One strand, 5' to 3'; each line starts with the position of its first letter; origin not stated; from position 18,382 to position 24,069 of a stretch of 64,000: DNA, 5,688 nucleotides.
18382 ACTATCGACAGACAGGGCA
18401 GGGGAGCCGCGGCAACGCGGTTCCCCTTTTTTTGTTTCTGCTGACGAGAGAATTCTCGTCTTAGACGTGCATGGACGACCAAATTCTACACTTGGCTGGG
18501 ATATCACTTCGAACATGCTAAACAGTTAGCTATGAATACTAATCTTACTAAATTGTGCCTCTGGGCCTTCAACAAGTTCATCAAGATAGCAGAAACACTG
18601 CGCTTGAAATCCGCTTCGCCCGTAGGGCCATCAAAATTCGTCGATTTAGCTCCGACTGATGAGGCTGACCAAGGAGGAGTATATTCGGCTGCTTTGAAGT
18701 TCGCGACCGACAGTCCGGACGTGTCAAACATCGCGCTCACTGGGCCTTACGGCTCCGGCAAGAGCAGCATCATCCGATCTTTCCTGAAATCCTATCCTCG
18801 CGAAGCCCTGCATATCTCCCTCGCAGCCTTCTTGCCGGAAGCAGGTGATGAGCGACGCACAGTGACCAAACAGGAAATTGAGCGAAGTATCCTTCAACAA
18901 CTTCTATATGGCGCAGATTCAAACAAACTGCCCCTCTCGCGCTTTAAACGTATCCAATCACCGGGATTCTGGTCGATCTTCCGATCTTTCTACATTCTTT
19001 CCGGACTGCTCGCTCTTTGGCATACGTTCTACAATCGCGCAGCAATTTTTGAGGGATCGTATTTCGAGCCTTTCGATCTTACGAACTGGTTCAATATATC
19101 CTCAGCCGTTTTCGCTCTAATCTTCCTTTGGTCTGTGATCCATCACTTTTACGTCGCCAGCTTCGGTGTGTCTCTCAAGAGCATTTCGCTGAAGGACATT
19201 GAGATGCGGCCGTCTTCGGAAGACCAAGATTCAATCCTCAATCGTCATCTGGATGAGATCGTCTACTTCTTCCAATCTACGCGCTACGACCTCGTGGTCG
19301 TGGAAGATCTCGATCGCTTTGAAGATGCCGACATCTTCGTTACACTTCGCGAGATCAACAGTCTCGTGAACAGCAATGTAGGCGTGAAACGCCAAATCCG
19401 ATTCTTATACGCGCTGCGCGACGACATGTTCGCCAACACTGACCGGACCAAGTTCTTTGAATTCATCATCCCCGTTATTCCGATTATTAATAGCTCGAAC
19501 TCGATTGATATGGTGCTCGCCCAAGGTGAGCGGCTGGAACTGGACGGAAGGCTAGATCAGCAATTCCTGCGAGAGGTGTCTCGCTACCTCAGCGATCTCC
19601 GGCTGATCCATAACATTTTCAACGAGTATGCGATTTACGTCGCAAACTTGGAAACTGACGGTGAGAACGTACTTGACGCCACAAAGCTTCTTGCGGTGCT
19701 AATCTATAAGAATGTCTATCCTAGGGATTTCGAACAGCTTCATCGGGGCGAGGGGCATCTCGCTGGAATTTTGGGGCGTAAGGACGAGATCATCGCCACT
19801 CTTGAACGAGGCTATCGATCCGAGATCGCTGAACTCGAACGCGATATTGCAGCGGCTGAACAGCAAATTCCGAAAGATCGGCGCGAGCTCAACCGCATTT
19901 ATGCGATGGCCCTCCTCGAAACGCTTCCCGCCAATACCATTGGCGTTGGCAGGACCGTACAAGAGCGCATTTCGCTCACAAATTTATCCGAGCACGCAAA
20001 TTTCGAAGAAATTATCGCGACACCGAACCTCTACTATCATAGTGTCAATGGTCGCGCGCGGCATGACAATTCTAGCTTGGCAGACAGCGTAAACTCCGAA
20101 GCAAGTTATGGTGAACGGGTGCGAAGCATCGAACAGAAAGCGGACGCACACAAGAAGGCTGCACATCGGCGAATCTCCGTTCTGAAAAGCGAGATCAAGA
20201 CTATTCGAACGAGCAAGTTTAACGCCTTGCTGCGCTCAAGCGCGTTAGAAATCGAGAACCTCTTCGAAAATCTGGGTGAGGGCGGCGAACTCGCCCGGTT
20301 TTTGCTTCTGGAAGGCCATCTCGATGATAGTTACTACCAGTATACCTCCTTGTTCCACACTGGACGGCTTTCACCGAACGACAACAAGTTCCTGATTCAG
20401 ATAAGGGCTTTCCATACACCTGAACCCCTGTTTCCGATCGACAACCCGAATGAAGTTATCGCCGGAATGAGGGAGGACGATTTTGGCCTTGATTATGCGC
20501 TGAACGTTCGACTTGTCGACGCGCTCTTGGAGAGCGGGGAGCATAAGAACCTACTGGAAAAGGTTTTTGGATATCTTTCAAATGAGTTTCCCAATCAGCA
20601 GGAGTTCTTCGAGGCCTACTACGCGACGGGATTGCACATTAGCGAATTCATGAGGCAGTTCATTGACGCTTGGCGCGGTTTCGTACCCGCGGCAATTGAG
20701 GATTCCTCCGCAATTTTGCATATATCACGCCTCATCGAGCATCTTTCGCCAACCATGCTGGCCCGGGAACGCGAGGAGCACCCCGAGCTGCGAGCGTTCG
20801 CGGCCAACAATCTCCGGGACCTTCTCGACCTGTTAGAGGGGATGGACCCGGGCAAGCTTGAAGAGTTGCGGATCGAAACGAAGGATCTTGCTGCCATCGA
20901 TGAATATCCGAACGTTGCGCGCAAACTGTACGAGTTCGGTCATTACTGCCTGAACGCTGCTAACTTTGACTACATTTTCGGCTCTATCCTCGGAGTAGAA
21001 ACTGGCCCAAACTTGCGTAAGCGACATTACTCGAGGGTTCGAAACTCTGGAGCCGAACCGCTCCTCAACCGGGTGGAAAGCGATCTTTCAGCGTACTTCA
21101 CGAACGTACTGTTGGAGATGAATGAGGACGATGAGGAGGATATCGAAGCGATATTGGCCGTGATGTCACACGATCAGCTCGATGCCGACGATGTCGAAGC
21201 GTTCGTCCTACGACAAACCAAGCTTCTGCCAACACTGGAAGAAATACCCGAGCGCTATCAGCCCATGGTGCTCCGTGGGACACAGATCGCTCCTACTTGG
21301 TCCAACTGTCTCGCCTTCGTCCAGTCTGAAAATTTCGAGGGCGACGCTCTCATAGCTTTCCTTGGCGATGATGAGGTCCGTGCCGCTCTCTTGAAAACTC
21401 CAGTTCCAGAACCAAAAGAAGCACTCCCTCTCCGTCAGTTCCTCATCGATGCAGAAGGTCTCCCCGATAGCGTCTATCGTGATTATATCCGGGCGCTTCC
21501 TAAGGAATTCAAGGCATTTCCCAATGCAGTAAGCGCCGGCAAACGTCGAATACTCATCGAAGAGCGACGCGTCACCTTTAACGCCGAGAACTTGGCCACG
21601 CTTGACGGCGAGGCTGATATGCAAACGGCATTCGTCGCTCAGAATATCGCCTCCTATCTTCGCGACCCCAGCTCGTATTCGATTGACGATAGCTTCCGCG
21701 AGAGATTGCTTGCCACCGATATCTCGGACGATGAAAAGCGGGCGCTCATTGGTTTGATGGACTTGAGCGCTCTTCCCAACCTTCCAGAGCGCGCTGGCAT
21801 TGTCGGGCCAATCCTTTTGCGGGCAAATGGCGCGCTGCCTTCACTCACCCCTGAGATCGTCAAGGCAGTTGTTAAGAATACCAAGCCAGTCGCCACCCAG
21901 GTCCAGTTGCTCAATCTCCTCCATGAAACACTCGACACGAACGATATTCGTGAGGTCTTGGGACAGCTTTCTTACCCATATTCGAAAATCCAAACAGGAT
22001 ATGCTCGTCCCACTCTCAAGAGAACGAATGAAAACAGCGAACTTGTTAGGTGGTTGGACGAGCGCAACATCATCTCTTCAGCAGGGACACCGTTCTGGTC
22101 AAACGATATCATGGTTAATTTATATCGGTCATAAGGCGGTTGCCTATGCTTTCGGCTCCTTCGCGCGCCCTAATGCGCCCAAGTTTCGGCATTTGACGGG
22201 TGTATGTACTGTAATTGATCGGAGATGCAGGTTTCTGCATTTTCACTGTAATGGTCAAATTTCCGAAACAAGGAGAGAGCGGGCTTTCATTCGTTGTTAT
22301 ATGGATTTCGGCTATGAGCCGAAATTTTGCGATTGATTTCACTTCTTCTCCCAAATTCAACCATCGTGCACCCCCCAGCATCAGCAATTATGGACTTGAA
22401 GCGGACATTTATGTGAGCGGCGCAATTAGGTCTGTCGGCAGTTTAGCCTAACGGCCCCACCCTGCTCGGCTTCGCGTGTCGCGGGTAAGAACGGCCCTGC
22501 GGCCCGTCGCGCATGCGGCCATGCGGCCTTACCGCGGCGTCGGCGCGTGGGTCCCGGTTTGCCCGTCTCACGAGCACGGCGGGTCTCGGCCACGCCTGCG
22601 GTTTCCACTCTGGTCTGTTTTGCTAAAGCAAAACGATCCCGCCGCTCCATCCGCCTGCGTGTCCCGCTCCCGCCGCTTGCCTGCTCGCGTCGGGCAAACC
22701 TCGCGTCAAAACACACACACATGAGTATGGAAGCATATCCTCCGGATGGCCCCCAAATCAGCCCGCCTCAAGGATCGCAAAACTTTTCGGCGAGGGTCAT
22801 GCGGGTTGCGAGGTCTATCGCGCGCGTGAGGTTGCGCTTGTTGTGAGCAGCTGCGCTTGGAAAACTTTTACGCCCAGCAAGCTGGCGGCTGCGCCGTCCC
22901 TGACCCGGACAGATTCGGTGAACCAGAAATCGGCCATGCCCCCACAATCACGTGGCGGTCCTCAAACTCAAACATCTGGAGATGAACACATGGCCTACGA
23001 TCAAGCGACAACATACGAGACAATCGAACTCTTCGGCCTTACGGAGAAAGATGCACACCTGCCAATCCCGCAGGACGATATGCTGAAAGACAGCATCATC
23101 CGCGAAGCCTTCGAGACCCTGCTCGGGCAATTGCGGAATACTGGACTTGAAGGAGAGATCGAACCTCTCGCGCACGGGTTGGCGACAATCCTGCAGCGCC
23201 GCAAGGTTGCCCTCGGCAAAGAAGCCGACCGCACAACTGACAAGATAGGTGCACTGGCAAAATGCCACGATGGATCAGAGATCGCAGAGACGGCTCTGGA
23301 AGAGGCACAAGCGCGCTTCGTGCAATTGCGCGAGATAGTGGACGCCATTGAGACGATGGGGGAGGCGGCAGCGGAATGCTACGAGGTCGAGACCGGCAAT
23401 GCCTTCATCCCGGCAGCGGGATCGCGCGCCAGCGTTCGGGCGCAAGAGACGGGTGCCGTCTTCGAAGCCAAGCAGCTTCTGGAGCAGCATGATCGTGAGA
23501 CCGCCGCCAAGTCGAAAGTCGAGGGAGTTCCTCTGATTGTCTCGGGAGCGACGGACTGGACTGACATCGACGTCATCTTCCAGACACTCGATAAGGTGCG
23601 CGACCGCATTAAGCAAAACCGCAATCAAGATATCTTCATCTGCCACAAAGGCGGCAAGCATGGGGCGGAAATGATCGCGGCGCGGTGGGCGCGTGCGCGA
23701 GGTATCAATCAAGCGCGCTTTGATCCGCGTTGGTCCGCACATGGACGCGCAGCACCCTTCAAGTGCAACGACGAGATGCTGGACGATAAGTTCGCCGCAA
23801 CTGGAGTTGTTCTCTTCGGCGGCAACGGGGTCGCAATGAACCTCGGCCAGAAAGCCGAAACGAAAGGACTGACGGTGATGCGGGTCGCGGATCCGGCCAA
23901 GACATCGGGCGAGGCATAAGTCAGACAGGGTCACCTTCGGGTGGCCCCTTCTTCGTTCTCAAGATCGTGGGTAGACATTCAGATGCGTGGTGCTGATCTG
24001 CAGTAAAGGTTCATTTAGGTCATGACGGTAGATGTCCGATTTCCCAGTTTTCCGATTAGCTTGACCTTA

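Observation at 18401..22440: AT-richer single-gene island encoding a 1200-aa YobI/KAP-type membrane P-loop NTPase, inserted in the putative leading region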

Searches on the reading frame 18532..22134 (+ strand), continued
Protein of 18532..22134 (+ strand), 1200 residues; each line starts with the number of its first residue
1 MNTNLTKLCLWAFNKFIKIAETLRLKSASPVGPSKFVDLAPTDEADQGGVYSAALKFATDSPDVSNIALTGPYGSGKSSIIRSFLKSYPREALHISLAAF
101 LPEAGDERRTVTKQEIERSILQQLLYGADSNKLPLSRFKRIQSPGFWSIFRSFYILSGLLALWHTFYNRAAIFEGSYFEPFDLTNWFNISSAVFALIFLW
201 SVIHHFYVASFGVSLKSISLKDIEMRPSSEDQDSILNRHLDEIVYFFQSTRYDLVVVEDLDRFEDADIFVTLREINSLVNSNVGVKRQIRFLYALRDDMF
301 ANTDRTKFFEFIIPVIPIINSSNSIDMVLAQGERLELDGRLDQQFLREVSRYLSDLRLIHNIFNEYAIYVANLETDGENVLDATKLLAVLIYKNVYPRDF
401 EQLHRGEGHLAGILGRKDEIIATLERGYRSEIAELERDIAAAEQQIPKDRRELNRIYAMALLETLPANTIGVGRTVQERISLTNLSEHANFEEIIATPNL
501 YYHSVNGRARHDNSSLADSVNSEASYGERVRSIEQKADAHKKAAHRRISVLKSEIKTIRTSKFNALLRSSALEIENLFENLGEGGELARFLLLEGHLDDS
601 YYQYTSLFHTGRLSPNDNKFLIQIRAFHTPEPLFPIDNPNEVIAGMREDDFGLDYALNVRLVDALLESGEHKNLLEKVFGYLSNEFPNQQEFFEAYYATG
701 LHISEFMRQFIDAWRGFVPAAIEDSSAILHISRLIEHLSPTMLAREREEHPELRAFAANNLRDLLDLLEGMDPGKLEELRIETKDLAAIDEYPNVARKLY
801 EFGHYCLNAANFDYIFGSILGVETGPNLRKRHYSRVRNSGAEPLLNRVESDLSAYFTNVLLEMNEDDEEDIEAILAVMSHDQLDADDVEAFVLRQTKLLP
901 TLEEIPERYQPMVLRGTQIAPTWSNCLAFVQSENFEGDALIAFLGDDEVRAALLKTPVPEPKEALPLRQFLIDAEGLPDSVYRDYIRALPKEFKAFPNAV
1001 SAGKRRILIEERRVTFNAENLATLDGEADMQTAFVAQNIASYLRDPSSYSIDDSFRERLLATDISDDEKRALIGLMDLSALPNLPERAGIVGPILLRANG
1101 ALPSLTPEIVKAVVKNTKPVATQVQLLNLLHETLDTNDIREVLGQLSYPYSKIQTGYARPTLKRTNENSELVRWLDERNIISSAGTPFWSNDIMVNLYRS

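Call 80: find_encoding_contigs(protein=P0064, flank=10000, max_places=2)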
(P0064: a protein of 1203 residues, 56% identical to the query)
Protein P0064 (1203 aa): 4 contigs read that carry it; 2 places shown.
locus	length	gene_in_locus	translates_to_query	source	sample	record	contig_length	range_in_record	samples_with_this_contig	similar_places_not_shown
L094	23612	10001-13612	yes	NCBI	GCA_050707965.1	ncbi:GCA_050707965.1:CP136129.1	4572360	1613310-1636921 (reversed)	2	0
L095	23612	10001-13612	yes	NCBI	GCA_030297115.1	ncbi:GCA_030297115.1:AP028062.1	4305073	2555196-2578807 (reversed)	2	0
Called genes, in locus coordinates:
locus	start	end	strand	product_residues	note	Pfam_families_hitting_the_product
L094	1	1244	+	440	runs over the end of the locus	PF03977:OAD_beta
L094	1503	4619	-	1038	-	PF02811:PHP, PF07733:DNA_pol3_alpha, PF17657:DNA_pol3_finger, PF14579:HHH_6, PF01336:tRNA_anti-codon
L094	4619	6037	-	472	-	PF00817:IMS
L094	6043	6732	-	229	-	-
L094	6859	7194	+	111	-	PF01329:Pterin_4a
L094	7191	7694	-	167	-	PF13495:Phage_int_SAM_4, PF00589:Phage_integrase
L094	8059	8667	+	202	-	-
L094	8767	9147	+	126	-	-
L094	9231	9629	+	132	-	-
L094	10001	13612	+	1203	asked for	PF20693:YobI-ATPase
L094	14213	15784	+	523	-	PF05598:DUF772, PF01609:DDE_Tnp_1, PF13751:DDE_Tnp_1_6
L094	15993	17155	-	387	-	PF01527:HTH_Tnp_1, PF13384:HTH_23 (faint), PF13518:HTH_28 (faint), PF13276:HTH_21, PF00665:rve, PF13683:rve_3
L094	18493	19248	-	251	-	PF01695:IstB_IS21, PF05673:DUF815 (weak), PF00308:Bac_DnaA, PF13191:AAA_16 (weak), PF20720:nSTAND3 (faint), PF12775:AAA_7 (faint), PF00004:AAA, PF07728:AAA_5 (weak), +1 more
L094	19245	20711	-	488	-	PF27155:Y4rL_C, PF22483:Mu-transpos_C_2 (weak)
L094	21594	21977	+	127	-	-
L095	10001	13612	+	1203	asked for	PF20693:YobI-ATPase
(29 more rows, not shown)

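Call 81: find_encoding_contigs(protein=P0028, flank=10000, max_places=2)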
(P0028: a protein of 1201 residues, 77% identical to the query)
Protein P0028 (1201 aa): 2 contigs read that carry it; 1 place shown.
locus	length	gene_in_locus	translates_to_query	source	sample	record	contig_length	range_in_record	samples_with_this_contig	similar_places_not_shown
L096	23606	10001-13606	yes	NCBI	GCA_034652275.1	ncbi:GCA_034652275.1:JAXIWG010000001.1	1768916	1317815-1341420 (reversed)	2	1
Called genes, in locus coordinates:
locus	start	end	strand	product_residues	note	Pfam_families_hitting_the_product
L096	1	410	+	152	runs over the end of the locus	PF13404:HTH_AsnC-type (weak), PF13412:HTH_24, PF25212:HVO_A0114 (weak), PF09339:HTH_IclR (faint), PF01037:AsnC_trans_reg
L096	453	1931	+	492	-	PF13393:tRNA-synt_His, PF00587:tRNA-synt_2b (weak), PF03129:HGTP_anticodon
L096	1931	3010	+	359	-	PF13393:tRNA-synt_His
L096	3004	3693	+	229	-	PF01634:HisG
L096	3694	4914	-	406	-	PF07690:MFS_1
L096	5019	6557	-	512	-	PF00501:AMP-binding, PF13193:AMP-binding_C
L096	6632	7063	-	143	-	PF07370:DUF1489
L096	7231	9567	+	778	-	PF00317:Ribonuc_red_lgN, PF02867:Ribonuc_red_lgC, PF12637:TSCPD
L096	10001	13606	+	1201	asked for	PF13191:AAA_16 (weak), PF20693:YobI-ATPase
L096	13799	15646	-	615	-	PF06527:TniQ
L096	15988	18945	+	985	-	PF00176:SNF2-rel_dom, PF00270:DEAD (weak), PF04851:ResIII, PF00271:Helicase_C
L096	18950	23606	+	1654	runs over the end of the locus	PF02384:N6_Mtase (faint), PF07669:Eco57I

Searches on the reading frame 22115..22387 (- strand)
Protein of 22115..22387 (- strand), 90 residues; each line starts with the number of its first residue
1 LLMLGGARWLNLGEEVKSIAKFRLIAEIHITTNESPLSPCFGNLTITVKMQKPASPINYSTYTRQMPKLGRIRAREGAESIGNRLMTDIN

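Call 55: search_protein_families(library=pfam, proteins=[window:22115-22387:-], max_evalue=0.001)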
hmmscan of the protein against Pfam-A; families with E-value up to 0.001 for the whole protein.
window:22115-22387:- (90 aa): 0 families

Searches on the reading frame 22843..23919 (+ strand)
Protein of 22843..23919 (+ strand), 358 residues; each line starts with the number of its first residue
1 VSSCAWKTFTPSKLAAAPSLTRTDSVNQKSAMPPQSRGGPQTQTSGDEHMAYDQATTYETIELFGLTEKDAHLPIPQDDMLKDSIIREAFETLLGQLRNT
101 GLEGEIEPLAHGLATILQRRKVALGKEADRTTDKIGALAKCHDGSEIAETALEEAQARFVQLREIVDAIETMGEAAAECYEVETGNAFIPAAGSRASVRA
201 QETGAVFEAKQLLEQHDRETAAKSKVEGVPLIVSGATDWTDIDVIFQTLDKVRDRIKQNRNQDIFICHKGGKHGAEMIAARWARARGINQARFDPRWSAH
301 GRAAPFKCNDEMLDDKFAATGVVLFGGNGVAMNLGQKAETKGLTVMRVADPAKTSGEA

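Call 8: search_protein_families(library=pfam, proteins=[window:22843-23919:+], max_evalue=0.001)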
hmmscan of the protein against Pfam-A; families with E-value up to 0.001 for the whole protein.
window:22843-23919:+ (358 aa): 1 family
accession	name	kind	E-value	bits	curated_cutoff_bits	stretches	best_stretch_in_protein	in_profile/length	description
PF10686.14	YAcAr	-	1.1e-19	70.5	28.2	1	230-300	2-66/66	YspA, cpYpsA-related SLOG family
